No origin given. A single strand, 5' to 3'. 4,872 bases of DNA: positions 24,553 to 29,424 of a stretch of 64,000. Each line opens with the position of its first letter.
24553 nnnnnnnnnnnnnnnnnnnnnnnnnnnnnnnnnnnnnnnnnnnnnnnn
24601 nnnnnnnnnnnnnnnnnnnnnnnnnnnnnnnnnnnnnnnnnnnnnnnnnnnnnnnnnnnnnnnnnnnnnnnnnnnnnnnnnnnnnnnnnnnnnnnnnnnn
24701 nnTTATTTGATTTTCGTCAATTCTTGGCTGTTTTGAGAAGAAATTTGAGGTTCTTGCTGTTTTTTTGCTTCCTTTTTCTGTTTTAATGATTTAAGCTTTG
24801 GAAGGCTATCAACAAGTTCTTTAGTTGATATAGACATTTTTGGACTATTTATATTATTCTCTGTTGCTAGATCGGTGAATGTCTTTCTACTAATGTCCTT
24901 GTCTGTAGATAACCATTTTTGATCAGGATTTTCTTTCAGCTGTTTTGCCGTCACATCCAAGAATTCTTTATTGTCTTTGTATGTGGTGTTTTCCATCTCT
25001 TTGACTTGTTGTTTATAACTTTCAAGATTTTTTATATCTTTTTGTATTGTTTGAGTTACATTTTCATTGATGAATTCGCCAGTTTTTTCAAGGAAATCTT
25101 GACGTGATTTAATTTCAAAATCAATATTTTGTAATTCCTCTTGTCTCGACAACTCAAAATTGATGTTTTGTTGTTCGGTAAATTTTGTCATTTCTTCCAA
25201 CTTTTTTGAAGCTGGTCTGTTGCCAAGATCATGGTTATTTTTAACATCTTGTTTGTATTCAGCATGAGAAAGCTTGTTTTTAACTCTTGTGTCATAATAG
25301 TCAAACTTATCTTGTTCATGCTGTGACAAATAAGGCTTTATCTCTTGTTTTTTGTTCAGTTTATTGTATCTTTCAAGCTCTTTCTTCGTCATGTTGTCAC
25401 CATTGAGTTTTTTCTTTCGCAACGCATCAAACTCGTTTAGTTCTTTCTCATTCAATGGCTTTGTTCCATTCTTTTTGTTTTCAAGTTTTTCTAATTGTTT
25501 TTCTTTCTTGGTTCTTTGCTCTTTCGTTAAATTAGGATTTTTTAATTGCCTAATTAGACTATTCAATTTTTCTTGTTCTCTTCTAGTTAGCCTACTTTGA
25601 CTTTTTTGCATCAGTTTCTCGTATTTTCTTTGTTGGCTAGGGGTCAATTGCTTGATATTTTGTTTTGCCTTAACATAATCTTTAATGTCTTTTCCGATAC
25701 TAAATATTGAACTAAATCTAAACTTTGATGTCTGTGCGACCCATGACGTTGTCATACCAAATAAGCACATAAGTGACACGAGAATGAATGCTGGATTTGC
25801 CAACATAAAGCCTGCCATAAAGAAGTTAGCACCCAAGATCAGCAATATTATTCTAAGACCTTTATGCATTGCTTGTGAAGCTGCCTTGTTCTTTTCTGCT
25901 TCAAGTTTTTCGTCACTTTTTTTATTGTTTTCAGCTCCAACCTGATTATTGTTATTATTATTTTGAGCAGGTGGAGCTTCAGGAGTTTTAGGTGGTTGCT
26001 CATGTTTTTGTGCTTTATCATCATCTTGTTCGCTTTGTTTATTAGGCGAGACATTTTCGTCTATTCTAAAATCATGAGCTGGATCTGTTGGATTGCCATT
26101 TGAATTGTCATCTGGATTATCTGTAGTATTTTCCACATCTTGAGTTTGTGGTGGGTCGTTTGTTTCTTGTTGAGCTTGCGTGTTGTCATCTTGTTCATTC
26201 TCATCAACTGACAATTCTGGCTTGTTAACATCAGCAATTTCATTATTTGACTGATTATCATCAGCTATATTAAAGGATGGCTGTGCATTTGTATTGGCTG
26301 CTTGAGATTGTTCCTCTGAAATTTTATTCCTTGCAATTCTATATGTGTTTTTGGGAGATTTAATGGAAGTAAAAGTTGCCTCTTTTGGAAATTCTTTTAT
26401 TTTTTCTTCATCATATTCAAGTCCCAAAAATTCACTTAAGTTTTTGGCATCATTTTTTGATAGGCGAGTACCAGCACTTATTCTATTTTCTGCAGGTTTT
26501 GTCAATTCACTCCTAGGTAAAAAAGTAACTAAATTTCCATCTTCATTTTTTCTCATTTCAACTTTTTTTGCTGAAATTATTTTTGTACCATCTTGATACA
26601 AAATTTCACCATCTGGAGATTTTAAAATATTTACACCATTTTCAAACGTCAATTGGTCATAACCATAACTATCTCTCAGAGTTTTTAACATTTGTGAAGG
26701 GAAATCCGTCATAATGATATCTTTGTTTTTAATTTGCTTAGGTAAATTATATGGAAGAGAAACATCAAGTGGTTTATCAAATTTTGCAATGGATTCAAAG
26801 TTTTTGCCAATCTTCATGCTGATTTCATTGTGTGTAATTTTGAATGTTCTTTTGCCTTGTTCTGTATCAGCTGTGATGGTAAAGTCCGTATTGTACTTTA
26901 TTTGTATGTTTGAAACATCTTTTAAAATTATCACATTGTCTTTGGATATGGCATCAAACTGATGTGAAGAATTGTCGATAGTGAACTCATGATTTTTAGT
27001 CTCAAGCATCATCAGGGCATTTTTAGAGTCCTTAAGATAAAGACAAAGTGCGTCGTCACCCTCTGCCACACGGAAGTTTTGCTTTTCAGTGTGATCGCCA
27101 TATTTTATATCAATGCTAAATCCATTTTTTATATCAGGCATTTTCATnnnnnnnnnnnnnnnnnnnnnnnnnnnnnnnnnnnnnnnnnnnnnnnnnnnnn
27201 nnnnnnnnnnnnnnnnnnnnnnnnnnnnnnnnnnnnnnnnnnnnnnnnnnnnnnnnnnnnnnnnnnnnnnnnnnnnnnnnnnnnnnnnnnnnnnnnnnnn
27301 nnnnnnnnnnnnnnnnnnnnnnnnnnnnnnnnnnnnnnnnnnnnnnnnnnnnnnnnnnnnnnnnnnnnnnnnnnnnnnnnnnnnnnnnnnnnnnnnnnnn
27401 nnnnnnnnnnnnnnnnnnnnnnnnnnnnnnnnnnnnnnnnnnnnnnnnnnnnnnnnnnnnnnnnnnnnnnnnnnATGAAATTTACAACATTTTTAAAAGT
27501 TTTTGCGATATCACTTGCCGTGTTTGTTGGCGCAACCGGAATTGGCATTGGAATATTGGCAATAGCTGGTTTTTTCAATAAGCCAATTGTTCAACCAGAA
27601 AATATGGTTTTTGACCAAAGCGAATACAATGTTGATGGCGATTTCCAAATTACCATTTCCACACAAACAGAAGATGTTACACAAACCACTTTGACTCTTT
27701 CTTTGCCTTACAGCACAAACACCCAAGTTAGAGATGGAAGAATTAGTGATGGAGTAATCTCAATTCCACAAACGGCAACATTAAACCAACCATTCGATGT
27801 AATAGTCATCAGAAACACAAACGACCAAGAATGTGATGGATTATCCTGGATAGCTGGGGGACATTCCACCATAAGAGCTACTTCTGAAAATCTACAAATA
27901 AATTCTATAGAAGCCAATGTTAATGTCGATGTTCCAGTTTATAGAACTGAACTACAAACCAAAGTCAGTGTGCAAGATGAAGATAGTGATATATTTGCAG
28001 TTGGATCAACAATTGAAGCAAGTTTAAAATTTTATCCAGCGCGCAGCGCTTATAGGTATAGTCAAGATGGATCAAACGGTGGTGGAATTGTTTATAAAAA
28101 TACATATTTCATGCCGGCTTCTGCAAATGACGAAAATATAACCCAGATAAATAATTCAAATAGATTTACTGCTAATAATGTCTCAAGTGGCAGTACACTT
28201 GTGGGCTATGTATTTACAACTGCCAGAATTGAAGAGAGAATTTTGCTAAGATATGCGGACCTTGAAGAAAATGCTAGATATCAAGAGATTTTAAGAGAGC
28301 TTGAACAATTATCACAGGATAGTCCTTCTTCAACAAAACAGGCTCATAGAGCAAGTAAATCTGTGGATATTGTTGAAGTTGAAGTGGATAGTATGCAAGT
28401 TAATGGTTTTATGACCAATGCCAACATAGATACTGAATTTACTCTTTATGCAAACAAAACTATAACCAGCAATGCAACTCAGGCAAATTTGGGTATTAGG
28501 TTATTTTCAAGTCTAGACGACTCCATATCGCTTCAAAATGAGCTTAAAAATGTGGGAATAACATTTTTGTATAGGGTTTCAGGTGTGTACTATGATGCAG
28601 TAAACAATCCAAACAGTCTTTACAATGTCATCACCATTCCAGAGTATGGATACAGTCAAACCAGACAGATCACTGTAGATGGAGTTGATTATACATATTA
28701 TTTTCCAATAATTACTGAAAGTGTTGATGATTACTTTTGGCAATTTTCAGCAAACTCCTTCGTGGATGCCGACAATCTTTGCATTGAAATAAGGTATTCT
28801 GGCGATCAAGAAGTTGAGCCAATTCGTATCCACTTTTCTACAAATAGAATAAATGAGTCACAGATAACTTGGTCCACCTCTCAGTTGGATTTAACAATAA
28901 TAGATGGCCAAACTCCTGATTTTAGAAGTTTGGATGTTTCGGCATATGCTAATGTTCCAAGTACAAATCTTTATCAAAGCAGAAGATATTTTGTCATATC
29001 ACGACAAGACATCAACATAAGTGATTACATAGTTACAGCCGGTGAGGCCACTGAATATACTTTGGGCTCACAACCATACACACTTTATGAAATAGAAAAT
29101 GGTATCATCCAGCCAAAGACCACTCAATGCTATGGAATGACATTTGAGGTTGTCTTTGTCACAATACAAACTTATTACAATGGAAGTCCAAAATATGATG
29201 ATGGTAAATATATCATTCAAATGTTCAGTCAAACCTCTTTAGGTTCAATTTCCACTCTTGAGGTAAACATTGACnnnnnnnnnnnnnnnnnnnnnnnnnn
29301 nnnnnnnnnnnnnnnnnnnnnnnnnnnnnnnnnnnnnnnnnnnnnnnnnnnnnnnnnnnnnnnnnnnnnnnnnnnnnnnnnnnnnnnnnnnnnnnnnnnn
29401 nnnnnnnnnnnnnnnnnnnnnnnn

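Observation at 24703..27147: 812-814 aa bipartite protein: folded N-domain and K/E-rich coiled coil joined through a central TM hairpin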

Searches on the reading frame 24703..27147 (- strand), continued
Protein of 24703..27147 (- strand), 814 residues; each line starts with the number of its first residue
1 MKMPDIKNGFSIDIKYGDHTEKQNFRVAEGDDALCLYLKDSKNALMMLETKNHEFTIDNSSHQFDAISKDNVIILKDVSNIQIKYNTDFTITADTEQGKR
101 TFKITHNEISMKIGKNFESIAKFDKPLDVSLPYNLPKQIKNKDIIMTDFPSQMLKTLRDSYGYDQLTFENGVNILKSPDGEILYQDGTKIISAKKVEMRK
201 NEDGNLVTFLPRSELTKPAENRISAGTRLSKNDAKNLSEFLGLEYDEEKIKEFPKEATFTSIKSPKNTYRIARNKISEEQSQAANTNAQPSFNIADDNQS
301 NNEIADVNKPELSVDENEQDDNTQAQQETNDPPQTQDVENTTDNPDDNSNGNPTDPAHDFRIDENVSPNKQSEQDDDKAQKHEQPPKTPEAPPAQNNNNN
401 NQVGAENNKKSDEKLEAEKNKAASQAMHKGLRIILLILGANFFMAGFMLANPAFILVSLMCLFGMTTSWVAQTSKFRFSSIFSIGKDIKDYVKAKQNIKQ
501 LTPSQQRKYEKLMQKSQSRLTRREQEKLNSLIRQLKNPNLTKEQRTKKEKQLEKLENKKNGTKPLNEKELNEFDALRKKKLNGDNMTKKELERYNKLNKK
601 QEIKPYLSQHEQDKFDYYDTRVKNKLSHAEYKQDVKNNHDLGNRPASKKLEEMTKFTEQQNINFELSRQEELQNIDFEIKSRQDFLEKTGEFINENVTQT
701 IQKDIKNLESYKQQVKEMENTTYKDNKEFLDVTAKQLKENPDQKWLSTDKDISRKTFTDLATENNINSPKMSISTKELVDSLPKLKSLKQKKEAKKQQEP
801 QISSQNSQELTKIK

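Call 76: fold_search(model_id=the predicted structure, library=pdb)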
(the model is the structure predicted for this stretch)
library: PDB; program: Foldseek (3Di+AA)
matches with E <= 10: 308; with E <= 0.001: 0
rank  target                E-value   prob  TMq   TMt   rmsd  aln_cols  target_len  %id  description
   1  1nr0                  4.0e-02  0.21  0.07  0.09  15.9       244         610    7  Two Seven-Bladed Beta-Propeller Domains Revealed By The Structure Of A C. elegans Homologue Of Yeast Actin Interacting P (released 2003-07-01)
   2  8dk9_A                4.6e-02  0.08  0.05  0.08  16.4       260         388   10  Sliding-clamp-DinX peptide (released 2023-01-18)
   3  5agv_A                4.9e-02  0.08  0.05  0.08  16.9       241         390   10  The sliding clamp of Mycobacterium tuberculosis in complex with a natural product. (released 2015-06-03)
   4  6dly_A                5.1e-02  0.07  0.05  0.08  16.8       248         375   10  Crystal structure of DNA polymerase III subunit beta from Mycobacterium marinum in complex with a natural product (released 2019-06-12)
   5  6zue_A                5.7e-02  0.12  0.07  0.06  15.5       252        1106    9  Crystal structure of human DDB1 bound to human DCAF1 (amino acid residues 1046-1396) (released 2021-07-28)
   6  7wkk_f                6.0e-02  0.11  0.07  0.06  17.3       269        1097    8  Cryo-EM structure of the IR subunit from X. laevis NPC (released 2022-03-30)
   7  5ah4_A                7.4e-02  0.06  0.05  0.08  16.7       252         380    9  The sliding clamp of Mycobacterium smegmatis in complex with a natural product. (released 2015-06-03)
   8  8dkd                  8.2e-02  0.07  0.05  0.08  17.2       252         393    9  Sliding clamp from M. thermoresistibile (released 2023-01-18)
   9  9lu1_S                9.1e-02  0.08  0.06  0.05  16.3       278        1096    9  protein structure of DDB1-DDA1-DET1-Ube2e2 bound to COP1 dimer (released 2026-01-28)
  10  8vam_G                9.6e-02  0.08  0.06  0.13  16.2       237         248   10  Structure of the E. coli clamp loader bound to the beta clamp in a Semi-Open conformation (released 2024-03-27)
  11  8djq_B                1.1e-01  0.05  0.05  0.07  17.4       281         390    8  Sliding-clamp-DnaE1 peptide (released 2023-01-18)
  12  9dqd_B                1.2e-01  0.11  0.07  0.08  16.4       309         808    9  cryo-EM structure of human Cereblon/DDB1 in complex with a non-traditional CRBN binder (released 2024-12-25)
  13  6l1e                  1.2e-01  0.30  0.11  0.26  13.4       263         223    8  Crystal structure of middle domain of hSSRP1 (released 2020-09-30)
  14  8vat_G                1.2e-01  0.08  0.06  0.14  16.8       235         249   10  Structure of the E. coli clamp loader bound to the beta clamp in a Open-RNAp/t conformation (released 2024-03-27)
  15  7f90_A                1.3e-01  0.13  0.08  0.15  15.3       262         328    7  Crystal structure of SARS auxiliary protein in complex with human nuclear protein (released 2022-09-14)
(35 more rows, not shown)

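Call 93: search_protein_families(library=phrogs, proteins=[window:24703-27147:-], max_evalue=0.001)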
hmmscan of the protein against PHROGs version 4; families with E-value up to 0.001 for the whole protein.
window:24703-27147:- (814 aa): 0 families

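Call 94: search_protein_families(library=padloc, proteins=[window:24703-27147:-], max_evalue=0.001)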
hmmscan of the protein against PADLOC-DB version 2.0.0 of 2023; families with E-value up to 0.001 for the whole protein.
window:24703-27147:- (814 aa): 0 families

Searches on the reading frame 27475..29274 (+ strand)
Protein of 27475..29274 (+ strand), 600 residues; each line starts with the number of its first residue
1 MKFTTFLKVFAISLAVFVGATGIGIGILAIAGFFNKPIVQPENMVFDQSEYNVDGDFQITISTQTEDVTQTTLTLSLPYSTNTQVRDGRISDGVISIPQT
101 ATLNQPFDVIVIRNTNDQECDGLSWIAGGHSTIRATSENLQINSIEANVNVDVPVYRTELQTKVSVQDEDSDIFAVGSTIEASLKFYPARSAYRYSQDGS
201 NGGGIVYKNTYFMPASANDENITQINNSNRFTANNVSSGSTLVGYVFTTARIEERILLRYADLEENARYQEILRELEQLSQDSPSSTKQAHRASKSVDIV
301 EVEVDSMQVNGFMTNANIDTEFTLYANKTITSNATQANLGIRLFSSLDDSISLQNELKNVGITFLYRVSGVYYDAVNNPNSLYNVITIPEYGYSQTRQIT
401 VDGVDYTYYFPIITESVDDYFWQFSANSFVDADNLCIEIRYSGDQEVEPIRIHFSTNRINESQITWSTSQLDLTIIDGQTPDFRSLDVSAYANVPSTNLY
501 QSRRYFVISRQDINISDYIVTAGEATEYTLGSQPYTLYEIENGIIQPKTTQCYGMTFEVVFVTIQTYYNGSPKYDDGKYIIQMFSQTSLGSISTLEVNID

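Call 73: find_homologous_proteins(query=window:27475-29274:+, max_evalue=0.00001)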
Query window:27475-29274:+ (600 aa): 3 proteins with E <= 0.00001 among 8000 candidates.
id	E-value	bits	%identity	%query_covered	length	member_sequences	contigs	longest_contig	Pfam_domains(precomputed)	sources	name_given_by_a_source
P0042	6.9e-114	400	39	96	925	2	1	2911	-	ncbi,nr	ncbi:MAG: hypothetical protein J6Q51_03925, partial [Clostridia bacterium]|nr:hypothetical protein [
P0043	2.1e-84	302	45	63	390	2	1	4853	-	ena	-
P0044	7.1e-26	109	31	60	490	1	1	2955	-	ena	-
